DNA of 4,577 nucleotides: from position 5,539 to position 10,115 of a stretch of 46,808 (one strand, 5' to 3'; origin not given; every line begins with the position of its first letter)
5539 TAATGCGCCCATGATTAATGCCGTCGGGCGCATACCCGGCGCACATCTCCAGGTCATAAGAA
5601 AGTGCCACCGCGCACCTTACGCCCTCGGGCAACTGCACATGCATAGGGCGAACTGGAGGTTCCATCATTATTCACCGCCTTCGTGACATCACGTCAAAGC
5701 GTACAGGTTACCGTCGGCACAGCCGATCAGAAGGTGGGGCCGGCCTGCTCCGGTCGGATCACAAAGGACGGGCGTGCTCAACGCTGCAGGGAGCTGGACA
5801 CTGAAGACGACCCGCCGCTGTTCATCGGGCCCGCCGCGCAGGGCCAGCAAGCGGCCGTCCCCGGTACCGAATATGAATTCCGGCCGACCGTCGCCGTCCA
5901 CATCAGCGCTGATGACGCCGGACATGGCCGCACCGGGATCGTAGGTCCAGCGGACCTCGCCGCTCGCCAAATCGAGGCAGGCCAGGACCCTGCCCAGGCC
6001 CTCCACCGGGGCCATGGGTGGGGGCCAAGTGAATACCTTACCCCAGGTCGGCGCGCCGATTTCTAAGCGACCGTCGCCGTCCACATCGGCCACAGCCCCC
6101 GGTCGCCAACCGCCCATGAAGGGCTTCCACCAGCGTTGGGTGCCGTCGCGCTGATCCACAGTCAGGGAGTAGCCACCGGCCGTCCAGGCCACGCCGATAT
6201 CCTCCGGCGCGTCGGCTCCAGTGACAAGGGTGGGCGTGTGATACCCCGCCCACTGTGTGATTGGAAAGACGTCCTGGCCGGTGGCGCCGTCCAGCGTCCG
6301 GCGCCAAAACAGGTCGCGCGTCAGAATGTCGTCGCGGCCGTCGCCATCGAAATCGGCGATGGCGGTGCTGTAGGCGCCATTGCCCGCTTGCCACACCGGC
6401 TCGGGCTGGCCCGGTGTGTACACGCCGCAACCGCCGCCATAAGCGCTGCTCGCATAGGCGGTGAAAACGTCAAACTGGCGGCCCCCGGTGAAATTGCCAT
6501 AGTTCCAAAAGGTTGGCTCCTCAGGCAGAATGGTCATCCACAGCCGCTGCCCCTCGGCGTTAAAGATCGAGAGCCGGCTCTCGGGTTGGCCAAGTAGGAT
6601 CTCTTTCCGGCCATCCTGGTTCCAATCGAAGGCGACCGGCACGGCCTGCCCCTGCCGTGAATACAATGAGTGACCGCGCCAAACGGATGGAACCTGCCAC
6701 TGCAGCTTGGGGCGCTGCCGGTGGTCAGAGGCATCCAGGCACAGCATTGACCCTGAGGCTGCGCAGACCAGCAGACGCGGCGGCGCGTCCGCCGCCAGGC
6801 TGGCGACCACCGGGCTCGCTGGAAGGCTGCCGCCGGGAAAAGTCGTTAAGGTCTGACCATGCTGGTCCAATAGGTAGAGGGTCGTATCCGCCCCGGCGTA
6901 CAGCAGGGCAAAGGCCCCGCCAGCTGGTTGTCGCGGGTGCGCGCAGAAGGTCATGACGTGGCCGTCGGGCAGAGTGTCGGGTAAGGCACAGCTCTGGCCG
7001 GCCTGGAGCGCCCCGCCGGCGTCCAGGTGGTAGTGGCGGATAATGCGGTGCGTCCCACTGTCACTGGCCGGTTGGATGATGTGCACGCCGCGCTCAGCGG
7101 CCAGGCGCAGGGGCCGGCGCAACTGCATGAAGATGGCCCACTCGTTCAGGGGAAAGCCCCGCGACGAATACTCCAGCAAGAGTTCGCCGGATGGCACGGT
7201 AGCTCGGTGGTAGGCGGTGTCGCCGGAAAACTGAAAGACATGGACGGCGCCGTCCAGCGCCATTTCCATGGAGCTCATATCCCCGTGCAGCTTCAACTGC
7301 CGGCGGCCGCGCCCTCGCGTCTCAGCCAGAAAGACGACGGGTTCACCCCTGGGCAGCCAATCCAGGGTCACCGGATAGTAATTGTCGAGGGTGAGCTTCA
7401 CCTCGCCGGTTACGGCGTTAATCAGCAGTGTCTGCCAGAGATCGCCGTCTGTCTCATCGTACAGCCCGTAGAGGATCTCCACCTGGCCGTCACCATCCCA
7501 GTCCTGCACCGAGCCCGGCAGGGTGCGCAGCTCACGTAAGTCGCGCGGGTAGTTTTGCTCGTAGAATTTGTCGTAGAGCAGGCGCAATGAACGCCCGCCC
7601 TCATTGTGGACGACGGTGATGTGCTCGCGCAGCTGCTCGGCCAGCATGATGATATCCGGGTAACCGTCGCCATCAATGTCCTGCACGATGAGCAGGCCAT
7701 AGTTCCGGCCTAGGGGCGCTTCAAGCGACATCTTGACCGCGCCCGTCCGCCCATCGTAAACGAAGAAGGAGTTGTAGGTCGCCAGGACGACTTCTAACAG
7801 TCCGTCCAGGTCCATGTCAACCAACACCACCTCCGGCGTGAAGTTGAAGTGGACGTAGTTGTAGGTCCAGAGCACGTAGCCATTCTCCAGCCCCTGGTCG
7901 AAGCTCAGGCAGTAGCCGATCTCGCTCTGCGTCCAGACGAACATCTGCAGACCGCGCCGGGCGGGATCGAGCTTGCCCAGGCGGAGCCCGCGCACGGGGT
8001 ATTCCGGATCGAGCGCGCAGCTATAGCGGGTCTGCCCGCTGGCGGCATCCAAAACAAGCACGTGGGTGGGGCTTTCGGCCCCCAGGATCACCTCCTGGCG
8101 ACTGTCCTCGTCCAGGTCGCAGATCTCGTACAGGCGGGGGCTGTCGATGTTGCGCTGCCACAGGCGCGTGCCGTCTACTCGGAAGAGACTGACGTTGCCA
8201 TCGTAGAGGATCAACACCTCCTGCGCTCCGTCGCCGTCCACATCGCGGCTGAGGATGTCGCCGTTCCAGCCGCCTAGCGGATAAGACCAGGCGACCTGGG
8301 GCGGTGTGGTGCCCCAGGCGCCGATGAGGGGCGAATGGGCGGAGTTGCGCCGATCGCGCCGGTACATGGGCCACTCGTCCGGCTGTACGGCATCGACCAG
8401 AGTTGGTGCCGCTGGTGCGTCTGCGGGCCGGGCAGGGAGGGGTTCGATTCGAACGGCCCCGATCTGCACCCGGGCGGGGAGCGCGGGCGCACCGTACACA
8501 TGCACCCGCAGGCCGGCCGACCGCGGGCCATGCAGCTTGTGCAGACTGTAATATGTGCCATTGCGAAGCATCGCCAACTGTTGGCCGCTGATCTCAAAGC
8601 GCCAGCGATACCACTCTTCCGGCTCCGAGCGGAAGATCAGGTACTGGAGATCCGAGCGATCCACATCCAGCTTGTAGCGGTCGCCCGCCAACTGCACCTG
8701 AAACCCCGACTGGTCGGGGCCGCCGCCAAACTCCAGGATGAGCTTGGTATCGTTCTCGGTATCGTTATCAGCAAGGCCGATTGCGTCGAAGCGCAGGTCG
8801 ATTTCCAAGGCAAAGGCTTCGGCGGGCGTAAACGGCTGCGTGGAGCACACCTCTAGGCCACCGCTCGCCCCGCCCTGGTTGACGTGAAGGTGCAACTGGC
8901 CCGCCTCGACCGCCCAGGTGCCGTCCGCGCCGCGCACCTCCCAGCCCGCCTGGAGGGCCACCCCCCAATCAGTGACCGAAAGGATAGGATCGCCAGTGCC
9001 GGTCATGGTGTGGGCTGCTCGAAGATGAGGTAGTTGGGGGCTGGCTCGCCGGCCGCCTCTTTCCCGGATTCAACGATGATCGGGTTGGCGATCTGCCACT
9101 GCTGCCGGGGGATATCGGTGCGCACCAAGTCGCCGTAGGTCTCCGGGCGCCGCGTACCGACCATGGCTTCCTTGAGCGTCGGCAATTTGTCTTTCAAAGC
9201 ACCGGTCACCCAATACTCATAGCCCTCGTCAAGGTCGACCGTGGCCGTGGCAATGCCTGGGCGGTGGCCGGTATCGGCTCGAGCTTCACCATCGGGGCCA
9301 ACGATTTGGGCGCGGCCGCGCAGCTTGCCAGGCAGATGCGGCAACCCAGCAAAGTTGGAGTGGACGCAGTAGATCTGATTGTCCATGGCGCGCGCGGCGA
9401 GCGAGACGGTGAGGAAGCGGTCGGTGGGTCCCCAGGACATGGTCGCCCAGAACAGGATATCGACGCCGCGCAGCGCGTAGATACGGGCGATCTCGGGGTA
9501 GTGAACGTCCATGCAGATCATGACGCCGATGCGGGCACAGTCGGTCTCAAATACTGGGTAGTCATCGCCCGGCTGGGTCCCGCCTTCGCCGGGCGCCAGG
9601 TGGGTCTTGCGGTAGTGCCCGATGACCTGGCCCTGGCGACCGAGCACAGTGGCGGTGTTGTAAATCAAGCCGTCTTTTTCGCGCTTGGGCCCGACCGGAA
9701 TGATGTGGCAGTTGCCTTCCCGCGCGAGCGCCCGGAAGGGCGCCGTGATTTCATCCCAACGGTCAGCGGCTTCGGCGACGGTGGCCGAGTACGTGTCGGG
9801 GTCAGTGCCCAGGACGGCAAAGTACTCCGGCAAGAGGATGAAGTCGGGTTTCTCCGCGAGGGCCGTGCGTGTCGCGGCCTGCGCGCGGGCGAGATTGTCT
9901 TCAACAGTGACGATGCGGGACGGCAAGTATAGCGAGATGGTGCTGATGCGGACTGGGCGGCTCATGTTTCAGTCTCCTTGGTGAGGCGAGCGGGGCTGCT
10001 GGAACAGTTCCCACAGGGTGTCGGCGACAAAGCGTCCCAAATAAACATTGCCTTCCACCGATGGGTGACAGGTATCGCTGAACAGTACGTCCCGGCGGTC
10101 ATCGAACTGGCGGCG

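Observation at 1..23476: About 17 co-directional, tightly packed genes combining a sugar importer with many de-decorating and glycosidase-like enzymes, all without signal peptides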

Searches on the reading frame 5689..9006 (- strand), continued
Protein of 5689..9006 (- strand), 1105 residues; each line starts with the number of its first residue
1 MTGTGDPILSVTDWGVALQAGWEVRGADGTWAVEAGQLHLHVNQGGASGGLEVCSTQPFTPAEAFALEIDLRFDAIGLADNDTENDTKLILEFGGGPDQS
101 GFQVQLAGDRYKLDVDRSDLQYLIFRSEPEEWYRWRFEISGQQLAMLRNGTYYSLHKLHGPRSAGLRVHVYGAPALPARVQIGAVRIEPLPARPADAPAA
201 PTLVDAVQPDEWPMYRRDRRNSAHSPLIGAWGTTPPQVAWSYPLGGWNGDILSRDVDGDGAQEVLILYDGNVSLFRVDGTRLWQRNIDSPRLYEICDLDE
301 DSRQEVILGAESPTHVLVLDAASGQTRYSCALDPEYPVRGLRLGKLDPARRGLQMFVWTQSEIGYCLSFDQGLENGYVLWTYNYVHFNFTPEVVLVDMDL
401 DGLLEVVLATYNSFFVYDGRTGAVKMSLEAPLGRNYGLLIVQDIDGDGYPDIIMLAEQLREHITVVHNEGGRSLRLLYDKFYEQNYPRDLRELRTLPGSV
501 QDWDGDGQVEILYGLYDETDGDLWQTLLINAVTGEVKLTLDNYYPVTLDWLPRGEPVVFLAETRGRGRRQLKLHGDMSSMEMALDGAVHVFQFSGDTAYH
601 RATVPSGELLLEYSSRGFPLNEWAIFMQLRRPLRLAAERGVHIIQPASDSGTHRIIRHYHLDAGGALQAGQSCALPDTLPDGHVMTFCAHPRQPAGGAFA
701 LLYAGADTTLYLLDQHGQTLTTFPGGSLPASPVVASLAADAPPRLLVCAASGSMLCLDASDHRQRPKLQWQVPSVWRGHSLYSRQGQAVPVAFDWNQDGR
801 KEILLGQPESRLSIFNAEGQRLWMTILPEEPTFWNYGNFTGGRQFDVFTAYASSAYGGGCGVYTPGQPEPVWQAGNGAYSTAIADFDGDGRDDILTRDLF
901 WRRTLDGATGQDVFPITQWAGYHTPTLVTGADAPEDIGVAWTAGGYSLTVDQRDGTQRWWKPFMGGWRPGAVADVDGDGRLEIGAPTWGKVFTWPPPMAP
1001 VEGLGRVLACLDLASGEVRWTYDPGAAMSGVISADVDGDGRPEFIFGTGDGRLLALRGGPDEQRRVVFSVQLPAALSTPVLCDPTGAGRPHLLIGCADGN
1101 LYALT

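Call 69: search_solved_structures(query=A2, max_evalue=0.1)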
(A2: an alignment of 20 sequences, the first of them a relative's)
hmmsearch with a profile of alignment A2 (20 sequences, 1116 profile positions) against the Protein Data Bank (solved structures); distinct sequences matched with E-value up to 0.1: 20.
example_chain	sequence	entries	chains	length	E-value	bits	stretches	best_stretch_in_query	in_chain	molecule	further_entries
6mlt_A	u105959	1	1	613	9.9e-14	53.3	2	874-952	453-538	Hemolysin-related protein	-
9o5a_G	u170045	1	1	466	0.00031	21.8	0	1050-1115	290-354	KICSTOR complex protein ITFG2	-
25ge_B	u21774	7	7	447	0.00031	21.8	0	1050-1115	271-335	KICSTOR complex protein ITFG2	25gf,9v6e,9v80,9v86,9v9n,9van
2z8r_A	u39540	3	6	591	0.00095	20.2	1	267-327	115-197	YesW protein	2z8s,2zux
2zuy_A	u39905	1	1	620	0.0016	19.5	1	266-327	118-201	YesX protein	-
7evf_AA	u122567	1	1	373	0.0025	18.8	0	257-302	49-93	PQQ_3 domain-containing protein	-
7eq5_A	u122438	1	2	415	0.0037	18.3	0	257-302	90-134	Membrane associated protein kinase with beta-propeller domain, pyrrolo-quinoline quinone b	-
4cag_A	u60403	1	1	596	0.0039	18.2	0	266-327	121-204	POLYSACCHARIDE LYASE FAMILY 11 PROTEIN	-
7dxn_A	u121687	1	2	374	0.0074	17.2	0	256-302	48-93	Membrane associated protein kinase with beta-propeller domain, pyrrolo-quinoline quinone b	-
4wk4_A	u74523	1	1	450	0.014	16.3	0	846-920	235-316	Integrin alpha-5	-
4wjk_A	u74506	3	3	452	0.014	16.3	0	846-920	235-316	Integrin alpha-5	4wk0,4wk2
3vi3_A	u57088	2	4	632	0.051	14.5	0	846-920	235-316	Integrin alpha-5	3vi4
9p6s_A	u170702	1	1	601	0.054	14.4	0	846-920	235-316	Integrin alpha-5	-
8gy2_A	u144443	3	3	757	0.063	14.2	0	1018-1081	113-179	Alcohol dehydrogenase (quinone), dehydrogenase subunit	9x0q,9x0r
8tcg_A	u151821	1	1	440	0.07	14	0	847-908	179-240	Integrin alpha-V heavy chain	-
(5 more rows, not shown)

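Call 93: search_dna_similar(query=window:5689-9006:-, collection=plasmids, mode=protein, max_rows=8, max_evalue=1e-10)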
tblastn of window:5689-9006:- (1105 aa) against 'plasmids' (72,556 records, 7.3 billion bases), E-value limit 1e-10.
No match.

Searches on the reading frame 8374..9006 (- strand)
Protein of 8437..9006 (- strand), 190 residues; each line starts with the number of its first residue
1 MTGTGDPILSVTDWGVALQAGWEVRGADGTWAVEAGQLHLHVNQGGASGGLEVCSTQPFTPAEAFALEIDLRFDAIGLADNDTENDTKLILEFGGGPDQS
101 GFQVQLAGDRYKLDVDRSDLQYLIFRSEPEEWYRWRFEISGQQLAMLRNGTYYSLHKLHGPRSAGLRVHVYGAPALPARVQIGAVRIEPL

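Call 87: search_protein_families(library=pfam, proteins=[window:8437-9006:-], max_evalue=5)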
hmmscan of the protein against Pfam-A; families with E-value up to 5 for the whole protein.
window:8437-9006:- (190 aa): 1 family
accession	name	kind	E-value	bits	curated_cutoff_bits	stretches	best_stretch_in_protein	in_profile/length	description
PF06439.18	3keto-disac_hyd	-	0.027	15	26.8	1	20-151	12-146/187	3-keto-disaccharide hydrolase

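Call 92: search_protein_families(library=pfam, alignment_id=A6, max_evalue=1)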
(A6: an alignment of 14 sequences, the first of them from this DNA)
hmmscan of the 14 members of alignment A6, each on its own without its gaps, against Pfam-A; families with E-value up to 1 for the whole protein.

A. member 1, seq(211 aa): 1 family
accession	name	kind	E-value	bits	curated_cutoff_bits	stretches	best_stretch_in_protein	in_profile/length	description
PF06439.18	3keto-disac_hyd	-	0.039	14.4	26.8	1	20-151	12-146/187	3-keto-disaccharide hydrolase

B. families by the number of members that match (of 14 scanned): 5 families
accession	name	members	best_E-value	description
PF03734.19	YkuD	1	0.037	L,D-transpeptidase catalytic domain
PF06439.18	3keto-disac_hyd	1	0.039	3-keto-disaccharide hydrolase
PF15886.11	CBM39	1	0.1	Carbohydrate binding domain (family 32)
PF23576.2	SEN1_barrel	1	0.18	Helicase SEN1 beta-barrel domain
PF25228.1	Lips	1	0.31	Lips protein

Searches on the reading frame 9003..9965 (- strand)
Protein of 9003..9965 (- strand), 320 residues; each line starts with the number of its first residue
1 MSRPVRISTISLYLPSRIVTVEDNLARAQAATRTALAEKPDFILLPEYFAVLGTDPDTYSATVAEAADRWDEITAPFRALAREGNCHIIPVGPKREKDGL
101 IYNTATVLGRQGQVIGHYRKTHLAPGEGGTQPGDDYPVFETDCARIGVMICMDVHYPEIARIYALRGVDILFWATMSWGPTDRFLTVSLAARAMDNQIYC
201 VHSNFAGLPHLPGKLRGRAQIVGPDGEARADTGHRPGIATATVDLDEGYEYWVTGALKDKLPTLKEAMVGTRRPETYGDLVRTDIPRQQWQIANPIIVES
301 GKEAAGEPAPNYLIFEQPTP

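Call 4: search_protein_families(library=pfam, proteins=[window:9003-9965:-], max_evalue=0.01)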
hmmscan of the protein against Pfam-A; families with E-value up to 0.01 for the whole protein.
window:9003-9965:- (320 aa): 1 family
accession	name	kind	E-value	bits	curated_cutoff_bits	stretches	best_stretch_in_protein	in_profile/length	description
PF00795.27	CN_hydrolase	-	1.2e-38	133.3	23.2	1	19-249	12-252/256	Carbon-nitrogen hydrolase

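Call 17: search_protein_families(library=ncbifam, proteins=[window:9003-9965:-], max_evalue=0.001)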
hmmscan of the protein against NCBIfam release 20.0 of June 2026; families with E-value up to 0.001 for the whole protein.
window:9003-9965:- (320 aa): 9 families
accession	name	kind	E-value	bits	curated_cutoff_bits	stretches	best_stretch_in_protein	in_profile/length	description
TIGR03381.1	agmatine_aguB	equivalog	1.4e-22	80.3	410.25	1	20-264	13-275/279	N-carbamoylputrescine amidase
NF040852.1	nitrile_Arch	equivalog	1.6e-22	79.9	500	1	17-244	11-236/262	nitrilase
NF033621.1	de_GSH_amidase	exception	1.1e-16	61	355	1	21-246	13-238/260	deaminated glutathione amidase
TIGR00546.1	lnt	equivalog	3.4e-14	52.8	132.9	1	20-125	179-275/395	apolipoprotein N-acyltransferase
NF009803.0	PRK13287.1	equivalog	4.6e-12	45.3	406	1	23-235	37-247/333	formamidase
NF009802.0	PRK13286.1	equivalog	2.8e-10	39.7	427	1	99-235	113-249/345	aliphatic amidase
NF010588.0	PRK13981.1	equivalog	1.3e-08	33.7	479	1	17-177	15-176/546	NAD+ synthase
NF007757.0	PRK10438.1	equivalog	5.8e-08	32.3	249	1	37-234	32-223/256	amidohydrolase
NF043013.1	DeGluthAmidYersProt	equivalog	0.00015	21.1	500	1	130-204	136-211/278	deaminated glutathione amidase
